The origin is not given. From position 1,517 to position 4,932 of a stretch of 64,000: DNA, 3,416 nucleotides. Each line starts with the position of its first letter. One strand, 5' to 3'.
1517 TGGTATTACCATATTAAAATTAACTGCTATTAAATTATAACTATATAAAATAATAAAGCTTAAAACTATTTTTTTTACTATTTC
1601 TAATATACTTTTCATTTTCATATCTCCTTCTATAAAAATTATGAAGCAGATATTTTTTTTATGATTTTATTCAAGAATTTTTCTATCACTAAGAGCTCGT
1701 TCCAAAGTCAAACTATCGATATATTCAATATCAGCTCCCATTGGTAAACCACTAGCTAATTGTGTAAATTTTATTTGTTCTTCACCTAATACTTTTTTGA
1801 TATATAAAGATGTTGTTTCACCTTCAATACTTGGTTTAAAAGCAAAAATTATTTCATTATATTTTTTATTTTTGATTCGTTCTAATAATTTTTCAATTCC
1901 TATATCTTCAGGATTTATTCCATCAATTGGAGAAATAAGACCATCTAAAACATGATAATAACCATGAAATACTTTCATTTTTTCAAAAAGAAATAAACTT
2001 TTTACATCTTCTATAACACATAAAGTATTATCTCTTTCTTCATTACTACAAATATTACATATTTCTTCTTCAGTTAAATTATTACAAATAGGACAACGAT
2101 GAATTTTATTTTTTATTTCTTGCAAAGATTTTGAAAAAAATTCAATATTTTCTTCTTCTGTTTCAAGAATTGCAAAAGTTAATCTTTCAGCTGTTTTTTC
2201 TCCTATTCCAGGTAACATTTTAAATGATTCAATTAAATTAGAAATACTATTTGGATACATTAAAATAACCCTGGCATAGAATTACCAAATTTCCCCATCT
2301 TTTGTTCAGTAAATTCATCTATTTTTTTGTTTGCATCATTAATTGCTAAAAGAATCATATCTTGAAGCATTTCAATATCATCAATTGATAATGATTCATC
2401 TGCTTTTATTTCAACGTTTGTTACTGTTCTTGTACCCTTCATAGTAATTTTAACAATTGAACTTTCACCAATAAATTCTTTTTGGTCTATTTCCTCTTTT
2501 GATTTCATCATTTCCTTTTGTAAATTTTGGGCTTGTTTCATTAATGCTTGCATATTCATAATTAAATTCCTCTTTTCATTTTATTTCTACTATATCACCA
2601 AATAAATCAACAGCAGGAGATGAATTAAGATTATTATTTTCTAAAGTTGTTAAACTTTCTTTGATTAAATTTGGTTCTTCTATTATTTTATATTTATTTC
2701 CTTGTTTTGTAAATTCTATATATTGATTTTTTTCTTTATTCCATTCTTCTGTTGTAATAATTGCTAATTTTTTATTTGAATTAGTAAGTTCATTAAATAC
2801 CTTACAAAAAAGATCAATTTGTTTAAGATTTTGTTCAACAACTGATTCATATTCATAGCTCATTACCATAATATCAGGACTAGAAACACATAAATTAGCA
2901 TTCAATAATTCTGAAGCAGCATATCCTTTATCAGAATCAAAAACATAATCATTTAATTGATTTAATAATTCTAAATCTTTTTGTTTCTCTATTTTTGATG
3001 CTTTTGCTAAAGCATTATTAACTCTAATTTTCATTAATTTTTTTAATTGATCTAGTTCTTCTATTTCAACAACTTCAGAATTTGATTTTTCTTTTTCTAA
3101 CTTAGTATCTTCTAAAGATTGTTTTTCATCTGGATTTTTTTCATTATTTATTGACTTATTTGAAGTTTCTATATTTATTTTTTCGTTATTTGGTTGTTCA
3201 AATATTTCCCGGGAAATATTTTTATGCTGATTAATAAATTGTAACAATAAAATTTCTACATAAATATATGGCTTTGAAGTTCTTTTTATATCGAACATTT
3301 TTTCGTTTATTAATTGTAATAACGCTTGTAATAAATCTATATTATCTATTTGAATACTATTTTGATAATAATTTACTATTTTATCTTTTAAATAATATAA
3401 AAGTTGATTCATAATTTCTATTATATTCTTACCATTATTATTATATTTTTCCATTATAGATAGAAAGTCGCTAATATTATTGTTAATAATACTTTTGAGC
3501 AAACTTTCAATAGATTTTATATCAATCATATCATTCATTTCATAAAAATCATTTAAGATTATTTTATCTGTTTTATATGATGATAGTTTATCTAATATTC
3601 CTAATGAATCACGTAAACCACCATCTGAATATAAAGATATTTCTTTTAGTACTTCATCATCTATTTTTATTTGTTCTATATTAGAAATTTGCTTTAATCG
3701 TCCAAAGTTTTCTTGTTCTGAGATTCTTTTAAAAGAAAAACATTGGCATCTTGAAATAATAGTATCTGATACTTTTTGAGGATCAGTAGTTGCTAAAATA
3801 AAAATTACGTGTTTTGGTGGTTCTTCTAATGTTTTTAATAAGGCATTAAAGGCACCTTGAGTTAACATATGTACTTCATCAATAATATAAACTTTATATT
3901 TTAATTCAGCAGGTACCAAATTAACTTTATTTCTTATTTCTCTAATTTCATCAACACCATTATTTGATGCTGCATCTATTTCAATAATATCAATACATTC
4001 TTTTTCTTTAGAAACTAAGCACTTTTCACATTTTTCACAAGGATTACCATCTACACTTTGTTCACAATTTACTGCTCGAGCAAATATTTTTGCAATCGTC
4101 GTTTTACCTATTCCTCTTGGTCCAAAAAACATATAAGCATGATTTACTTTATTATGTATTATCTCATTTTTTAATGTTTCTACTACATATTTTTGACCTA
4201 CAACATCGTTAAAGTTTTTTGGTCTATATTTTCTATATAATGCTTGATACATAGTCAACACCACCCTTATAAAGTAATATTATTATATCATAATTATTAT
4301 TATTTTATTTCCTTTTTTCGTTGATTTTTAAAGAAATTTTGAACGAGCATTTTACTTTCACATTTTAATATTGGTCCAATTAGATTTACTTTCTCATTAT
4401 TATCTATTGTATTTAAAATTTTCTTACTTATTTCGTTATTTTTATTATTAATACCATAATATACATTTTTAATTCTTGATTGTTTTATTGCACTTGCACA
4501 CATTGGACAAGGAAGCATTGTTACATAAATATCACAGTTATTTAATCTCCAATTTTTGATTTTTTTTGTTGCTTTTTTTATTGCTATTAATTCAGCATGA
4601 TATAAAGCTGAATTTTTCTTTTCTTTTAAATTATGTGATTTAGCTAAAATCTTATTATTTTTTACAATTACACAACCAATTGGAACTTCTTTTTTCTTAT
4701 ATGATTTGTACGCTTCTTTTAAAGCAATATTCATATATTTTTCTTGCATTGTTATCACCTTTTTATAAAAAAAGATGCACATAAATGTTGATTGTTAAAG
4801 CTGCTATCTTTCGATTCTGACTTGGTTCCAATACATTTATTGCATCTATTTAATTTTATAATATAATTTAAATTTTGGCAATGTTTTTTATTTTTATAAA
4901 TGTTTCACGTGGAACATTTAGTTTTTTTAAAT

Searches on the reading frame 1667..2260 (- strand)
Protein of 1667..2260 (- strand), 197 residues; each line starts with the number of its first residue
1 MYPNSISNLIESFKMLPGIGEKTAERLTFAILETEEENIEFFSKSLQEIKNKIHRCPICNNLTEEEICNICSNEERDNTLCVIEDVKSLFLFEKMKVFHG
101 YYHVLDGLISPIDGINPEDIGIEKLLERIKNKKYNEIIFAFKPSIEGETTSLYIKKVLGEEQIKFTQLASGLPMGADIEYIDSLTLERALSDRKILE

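Call 102: search_protein_families(library=pfam, proteins=[window:1667-2260:-], max_evalue=0.001)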
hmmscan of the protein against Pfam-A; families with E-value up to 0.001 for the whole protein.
window:1667-2260:- (197 aa): 5 families
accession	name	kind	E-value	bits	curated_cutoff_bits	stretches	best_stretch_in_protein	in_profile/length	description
PF13662.12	Toprim_4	-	9.4e-19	67.9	25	1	78-169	1-85/85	Toprim domain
PF21176.3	RecR_HhH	-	6.3e-12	45.5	27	1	6-48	1-43/45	RecR, helix-hairpin-helix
PF21175.2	RecR_C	-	8.5e-11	41.5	22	1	171-194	1-24/24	RecR, C-terminal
PF02132.21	RecR_ZnF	-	6.3e-08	32.7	22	1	53-73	1-21/21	RecR, Cys4-zinc finger domain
PF01751.28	Toprim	-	4.8e-05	23.9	23.1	1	80-163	2-91/96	Toprim domain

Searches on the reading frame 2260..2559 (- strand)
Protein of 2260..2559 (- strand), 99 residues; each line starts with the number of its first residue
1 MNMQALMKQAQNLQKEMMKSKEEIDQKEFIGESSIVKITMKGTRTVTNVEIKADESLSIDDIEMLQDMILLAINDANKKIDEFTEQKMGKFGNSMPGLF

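Call 102: search_protein_families(library=pfam, proteins=[window:2260-2559:-], max_evalue=0.001)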
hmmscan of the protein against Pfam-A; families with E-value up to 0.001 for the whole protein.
window:2260-2559:- (99 aa): 1 family
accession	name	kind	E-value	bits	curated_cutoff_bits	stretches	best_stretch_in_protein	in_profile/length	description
PF02575.21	YbaB_DNA_bd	-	3.2e-22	78.9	25.5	1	7-95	1-90/91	YbaB/EbfC DNA-binding family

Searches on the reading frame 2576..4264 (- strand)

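Call 102: search_protein_families(library=pfam, proteins=[window:2576-4264:-], max_evalue=0.001)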
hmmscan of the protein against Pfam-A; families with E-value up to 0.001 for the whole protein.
window:2576-4264:- (562 aa): 10 families
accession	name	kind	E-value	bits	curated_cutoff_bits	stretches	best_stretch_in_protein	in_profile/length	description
PF13177.12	DNA_pol3_delta2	-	7.9e-47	159.7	27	1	24-181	2-160/161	DNA polymerase III, delta subunit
PF00004.35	AAA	-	2.6e-12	47.7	21.2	1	45-175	2-125/131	ATPase family associated with various cellular activities (AAA)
PF05496.18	RuvB_N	-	1.3e-07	32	27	1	14-76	2-68/159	Holliday junction DNA helicase RuvB P-loop domain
PF13401.12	AAA_22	-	6.5e-06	26.9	27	1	45-159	9-122/130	AAA domain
PF07728.20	AAA_5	-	6.4e-05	23.4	22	1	45-148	3-92/139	AAA domain (dynein-related subfamily)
PF13173.12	AAA_14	-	0.00036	21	27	1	42-157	3-95/129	AAA domain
PF13479.12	AAA_24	-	0.00038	20.8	27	1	44-142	5-84/195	AAA domain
PF21960.2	RCF1-5-like_lid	-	0.00047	20.5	27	0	189-221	2-35/43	RCF1/5-like, AAA+ ATPase lid domain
PF22608.2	DNAX_ATPase_lid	-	0.00062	19.9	27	0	189-225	5-41/49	DNA polymerase III clamp loader subunit, ATPase lid domain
PF05621.17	TniB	-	0.00089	19.2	22.4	0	42-140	36-137/189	Bacterial TniB protein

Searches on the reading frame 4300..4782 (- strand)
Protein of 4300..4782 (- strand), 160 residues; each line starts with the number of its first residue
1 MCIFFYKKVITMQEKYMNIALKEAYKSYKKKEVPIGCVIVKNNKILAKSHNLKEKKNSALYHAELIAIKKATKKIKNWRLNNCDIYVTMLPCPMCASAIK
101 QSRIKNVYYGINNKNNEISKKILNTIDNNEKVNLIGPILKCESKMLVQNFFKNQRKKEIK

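Call 102: search_protein_families(library=pfam, proteins=[window:4300-4782:-], max_evalue=0.001)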
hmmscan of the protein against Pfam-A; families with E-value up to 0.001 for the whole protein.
window:4300-4782:- (160 aa): 4 families
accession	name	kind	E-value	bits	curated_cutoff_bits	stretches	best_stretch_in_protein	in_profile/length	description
PF14437.12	MafB19-deam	-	5.8e-34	117.5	27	1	13-155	3-142/142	MafB19-like deaminase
PF00383.29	dCMP_cyt_deam_1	-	3.1e-31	107.7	25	1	13-110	4-101/102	Cytidine and deoxycytidylate deaminase zinc-binding region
PF18750.7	SNAD4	-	0.00025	21.5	27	1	42-101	14-73/130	Secreted Novel AID/APOBEC-like Deaminase 4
PF14439.12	Bd3614-deam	-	0.00074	19.9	38.5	1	44-114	20-93/113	Bd3614-like deaminase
